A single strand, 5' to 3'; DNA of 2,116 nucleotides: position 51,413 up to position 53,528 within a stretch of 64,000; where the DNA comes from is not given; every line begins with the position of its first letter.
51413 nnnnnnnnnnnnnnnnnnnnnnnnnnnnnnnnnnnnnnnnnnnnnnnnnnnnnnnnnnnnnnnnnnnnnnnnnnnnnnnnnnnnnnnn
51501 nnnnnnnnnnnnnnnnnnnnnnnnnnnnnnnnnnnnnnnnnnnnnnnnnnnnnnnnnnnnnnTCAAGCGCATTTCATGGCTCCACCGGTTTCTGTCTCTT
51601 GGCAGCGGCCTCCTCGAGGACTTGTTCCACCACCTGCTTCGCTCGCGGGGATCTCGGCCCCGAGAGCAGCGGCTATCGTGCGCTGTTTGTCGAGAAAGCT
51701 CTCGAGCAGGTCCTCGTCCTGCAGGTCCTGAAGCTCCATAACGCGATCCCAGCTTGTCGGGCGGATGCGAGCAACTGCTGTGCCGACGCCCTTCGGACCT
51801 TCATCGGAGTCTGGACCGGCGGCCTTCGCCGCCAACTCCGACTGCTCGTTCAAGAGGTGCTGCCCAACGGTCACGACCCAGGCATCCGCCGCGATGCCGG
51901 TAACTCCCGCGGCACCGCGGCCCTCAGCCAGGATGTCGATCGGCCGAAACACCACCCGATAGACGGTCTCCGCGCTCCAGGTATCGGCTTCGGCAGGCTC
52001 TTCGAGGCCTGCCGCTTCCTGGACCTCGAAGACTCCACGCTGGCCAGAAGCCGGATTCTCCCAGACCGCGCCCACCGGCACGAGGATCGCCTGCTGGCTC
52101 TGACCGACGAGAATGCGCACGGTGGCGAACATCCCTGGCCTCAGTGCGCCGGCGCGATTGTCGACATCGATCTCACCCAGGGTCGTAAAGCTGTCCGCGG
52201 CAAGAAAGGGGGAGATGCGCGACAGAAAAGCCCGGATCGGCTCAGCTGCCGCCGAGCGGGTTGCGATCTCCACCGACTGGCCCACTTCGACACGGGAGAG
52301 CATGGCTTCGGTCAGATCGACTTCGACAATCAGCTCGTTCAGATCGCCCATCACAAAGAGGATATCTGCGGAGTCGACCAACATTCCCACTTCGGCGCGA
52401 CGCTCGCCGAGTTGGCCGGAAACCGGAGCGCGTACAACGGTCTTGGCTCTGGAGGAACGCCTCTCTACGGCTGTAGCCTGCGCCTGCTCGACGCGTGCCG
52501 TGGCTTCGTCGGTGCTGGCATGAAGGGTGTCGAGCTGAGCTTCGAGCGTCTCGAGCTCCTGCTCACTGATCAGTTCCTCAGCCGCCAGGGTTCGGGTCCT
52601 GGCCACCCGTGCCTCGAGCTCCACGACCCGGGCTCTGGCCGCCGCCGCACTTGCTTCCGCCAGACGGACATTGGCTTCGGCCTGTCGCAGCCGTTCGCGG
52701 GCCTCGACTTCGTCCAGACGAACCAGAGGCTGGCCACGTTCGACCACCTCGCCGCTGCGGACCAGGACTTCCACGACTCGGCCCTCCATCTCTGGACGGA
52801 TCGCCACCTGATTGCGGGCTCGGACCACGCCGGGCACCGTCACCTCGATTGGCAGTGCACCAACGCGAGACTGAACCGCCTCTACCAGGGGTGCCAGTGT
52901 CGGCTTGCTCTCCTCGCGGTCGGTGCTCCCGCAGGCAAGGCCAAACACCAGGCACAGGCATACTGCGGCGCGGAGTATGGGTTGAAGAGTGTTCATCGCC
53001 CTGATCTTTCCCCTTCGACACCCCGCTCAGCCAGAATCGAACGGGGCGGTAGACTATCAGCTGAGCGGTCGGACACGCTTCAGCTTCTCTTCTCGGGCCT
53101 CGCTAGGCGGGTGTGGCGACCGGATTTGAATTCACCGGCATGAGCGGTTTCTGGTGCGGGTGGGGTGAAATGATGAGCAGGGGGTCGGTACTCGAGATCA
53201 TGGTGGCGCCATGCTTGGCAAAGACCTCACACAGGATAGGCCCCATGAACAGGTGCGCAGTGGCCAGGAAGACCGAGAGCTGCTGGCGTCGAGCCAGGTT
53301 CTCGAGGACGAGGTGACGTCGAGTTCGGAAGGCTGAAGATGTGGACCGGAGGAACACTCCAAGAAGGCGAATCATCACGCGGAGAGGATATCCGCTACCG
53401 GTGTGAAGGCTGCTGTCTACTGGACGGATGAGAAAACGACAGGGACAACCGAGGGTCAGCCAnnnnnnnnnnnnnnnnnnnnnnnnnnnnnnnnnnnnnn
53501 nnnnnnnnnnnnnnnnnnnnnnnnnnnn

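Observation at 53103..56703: TPR Ser/Thr kinase gene bracketed by inverted N-terminal fragments of rve-type transposases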

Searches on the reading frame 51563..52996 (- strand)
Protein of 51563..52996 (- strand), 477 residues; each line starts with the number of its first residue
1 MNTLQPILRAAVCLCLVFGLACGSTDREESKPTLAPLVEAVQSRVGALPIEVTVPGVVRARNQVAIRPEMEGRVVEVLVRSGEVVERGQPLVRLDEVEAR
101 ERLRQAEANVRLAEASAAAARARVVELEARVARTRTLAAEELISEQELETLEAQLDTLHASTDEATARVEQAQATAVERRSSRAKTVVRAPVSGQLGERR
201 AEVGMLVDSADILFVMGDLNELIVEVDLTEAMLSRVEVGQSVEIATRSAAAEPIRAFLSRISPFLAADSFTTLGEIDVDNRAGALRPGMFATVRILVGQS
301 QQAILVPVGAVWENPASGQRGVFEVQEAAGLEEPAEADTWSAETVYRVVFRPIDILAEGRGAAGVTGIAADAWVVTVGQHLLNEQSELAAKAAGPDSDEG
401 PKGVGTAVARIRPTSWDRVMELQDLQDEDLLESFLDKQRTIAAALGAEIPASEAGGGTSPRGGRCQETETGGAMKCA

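Call 17: find_related_loci(query=window:51563-52996:-, collection=genome_contigs, flank=10000)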
Query window:51563-52996:- (477 aa) in genome_contigs; peptide patterns used: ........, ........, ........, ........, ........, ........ (x = any residue, [..] = any of these).
159 stretches matched a pattern; 6 encode a relative of the query (tblastn E <= 1e-3); 6 distinct loci.
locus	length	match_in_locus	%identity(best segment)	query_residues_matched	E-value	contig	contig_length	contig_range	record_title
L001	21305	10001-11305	58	6-453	2e-130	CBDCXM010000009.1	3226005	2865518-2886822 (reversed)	MAG: Candidatus Multivoradales bacterium isolate 852031d1-50b3-41a2-8b2a-c611aff086b7 genome assembly, contig: contig_9,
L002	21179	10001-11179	44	33-440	3e-96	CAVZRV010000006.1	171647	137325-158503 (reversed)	MAG: uncultured Acidobacteriota bacterium isolate MFD05684.bin.2.2 genome assembly, contig: contig_14775, whole genome s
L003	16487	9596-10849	38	1-430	2e-85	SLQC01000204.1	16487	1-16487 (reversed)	MAG: Balneolales bacterium isolate CSSed165cm_519 CSSed16-5cm-9856, whole genome shotgun sequence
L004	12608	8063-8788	30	56-311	4e-22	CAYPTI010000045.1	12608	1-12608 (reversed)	MAG TPA_asm: uncultured bacterium isolate binchicken_co207_98 genome assembly, contig: NODE_5335_length_12608_cov_12.615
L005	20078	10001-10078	73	66-91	6e-6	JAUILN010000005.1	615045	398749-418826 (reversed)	MAG: bacterium isolate Co_bin.47 NODE_73_length_615045_cov_13.148124, whole genome shotgun sequence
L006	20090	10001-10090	63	66-95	9e-6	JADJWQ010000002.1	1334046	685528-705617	MAG: Planctomycetota bacterium isolate Kalu_18-Q3-R12-55_BAT3C.357 tig00001024-10-13310640, whole genome shotgun sequenc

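Call 55: find_homologous_proteins(query=window:51563-52996:-, max_evalue=1e-60)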
Query window:51563-52996:- (477 aa): 935 proteins with E <= 1e-60 among 8000 candidates; the best 120 are listed.
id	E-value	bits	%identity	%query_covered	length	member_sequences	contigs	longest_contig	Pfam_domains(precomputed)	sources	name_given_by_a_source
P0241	1.2e-271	919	99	95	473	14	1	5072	PF25973.1,PF25876.1,PF25917.1,PF25954.1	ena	-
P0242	3.6e-238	809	89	95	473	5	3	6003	PF25973.1,PF25917.1,PF25954.1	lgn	-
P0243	1.8e-202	691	76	95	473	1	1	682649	PF25973.1,PF25917.1,PF25954.1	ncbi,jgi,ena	jgi:HlyD family secretion protein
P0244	2.9e-197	674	75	95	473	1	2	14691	PF25973.1,PF25984.1,PF00364.29,PF25917.1,PF25954.1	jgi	jgi:HlyD family secretion protein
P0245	6.8e-174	597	68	95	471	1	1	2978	PF25973.1,PF00364.29,PF25919.1,PF25917.1,PF25954.1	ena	-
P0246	1.6e-172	593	69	95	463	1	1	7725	PF25973.1,PF00364.29,PF25917.1,PF25954.1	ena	-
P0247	9.7e-170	583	67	95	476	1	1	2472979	PF25973.1,PF25917.1,PF25954.1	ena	-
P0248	1.0e-167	577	68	92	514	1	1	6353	PF25973.1,PF25917.1,PF25954.1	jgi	jgi:HlyD family secretion protein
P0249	4.7e-167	575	72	87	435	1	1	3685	PF25973.1,PF25917.1,PF25954.1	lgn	-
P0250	3.4e-166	572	71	87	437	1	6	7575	PF25973.1,PF25919.1,PF25917.1,PF25954.1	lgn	-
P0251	9.0e-166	570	67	93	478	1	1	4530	PF25973.1,PF25917.1,PF25954.1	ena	-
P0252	2.5e-165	569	67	93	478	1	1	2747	PF25973.1,PF25917.1,PF25954.1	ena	-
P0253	3.1e-164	565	67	91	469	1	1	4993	PF25973.1,PF25919.1,PF25917.1,PF25954.1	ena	-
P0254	7.5e-163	561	68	90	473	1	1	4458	PF25973.1,PF25919.1,PF25917.1,PF25954.1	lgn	-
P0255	3.4e-162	559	65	93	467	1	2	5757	PF25973.1,PF25919.1,PF25917.1,PF25954.1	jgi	jgi:RND family efflux transporter MFP subunit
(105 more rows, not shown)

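Call 60: search_protein_families(library=pfam, proteins=[L113:5671-6237:+], max_evalue=0.01)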
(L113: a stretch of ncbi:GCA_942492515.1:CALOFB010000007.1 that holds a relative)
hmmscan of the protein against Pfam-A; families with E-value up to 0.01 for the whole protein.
L113:5671-6237:+ (188 aa): 1 family
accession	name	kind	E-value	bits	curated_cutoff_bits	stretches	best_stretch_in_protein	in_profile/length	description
PF05099.18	TerB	-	0.00039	21.1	24.4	1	27-103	34-109/118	Tellurite resistance protein TerB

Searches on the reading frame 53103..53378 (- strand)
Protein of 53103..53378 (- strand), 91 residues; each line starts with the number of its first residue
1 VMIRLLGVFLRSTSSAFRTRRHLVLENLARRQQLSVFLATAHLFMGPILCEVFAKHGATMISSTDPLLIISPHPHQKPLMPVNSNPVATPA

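Call 5: search_protein_families(library=pfam, proteins=[window:53103-53378:-], max_evalue=0.1)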
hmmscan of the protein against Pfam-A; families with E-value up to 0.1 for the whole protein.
window:53103-53378:- (91 aa): 0 families
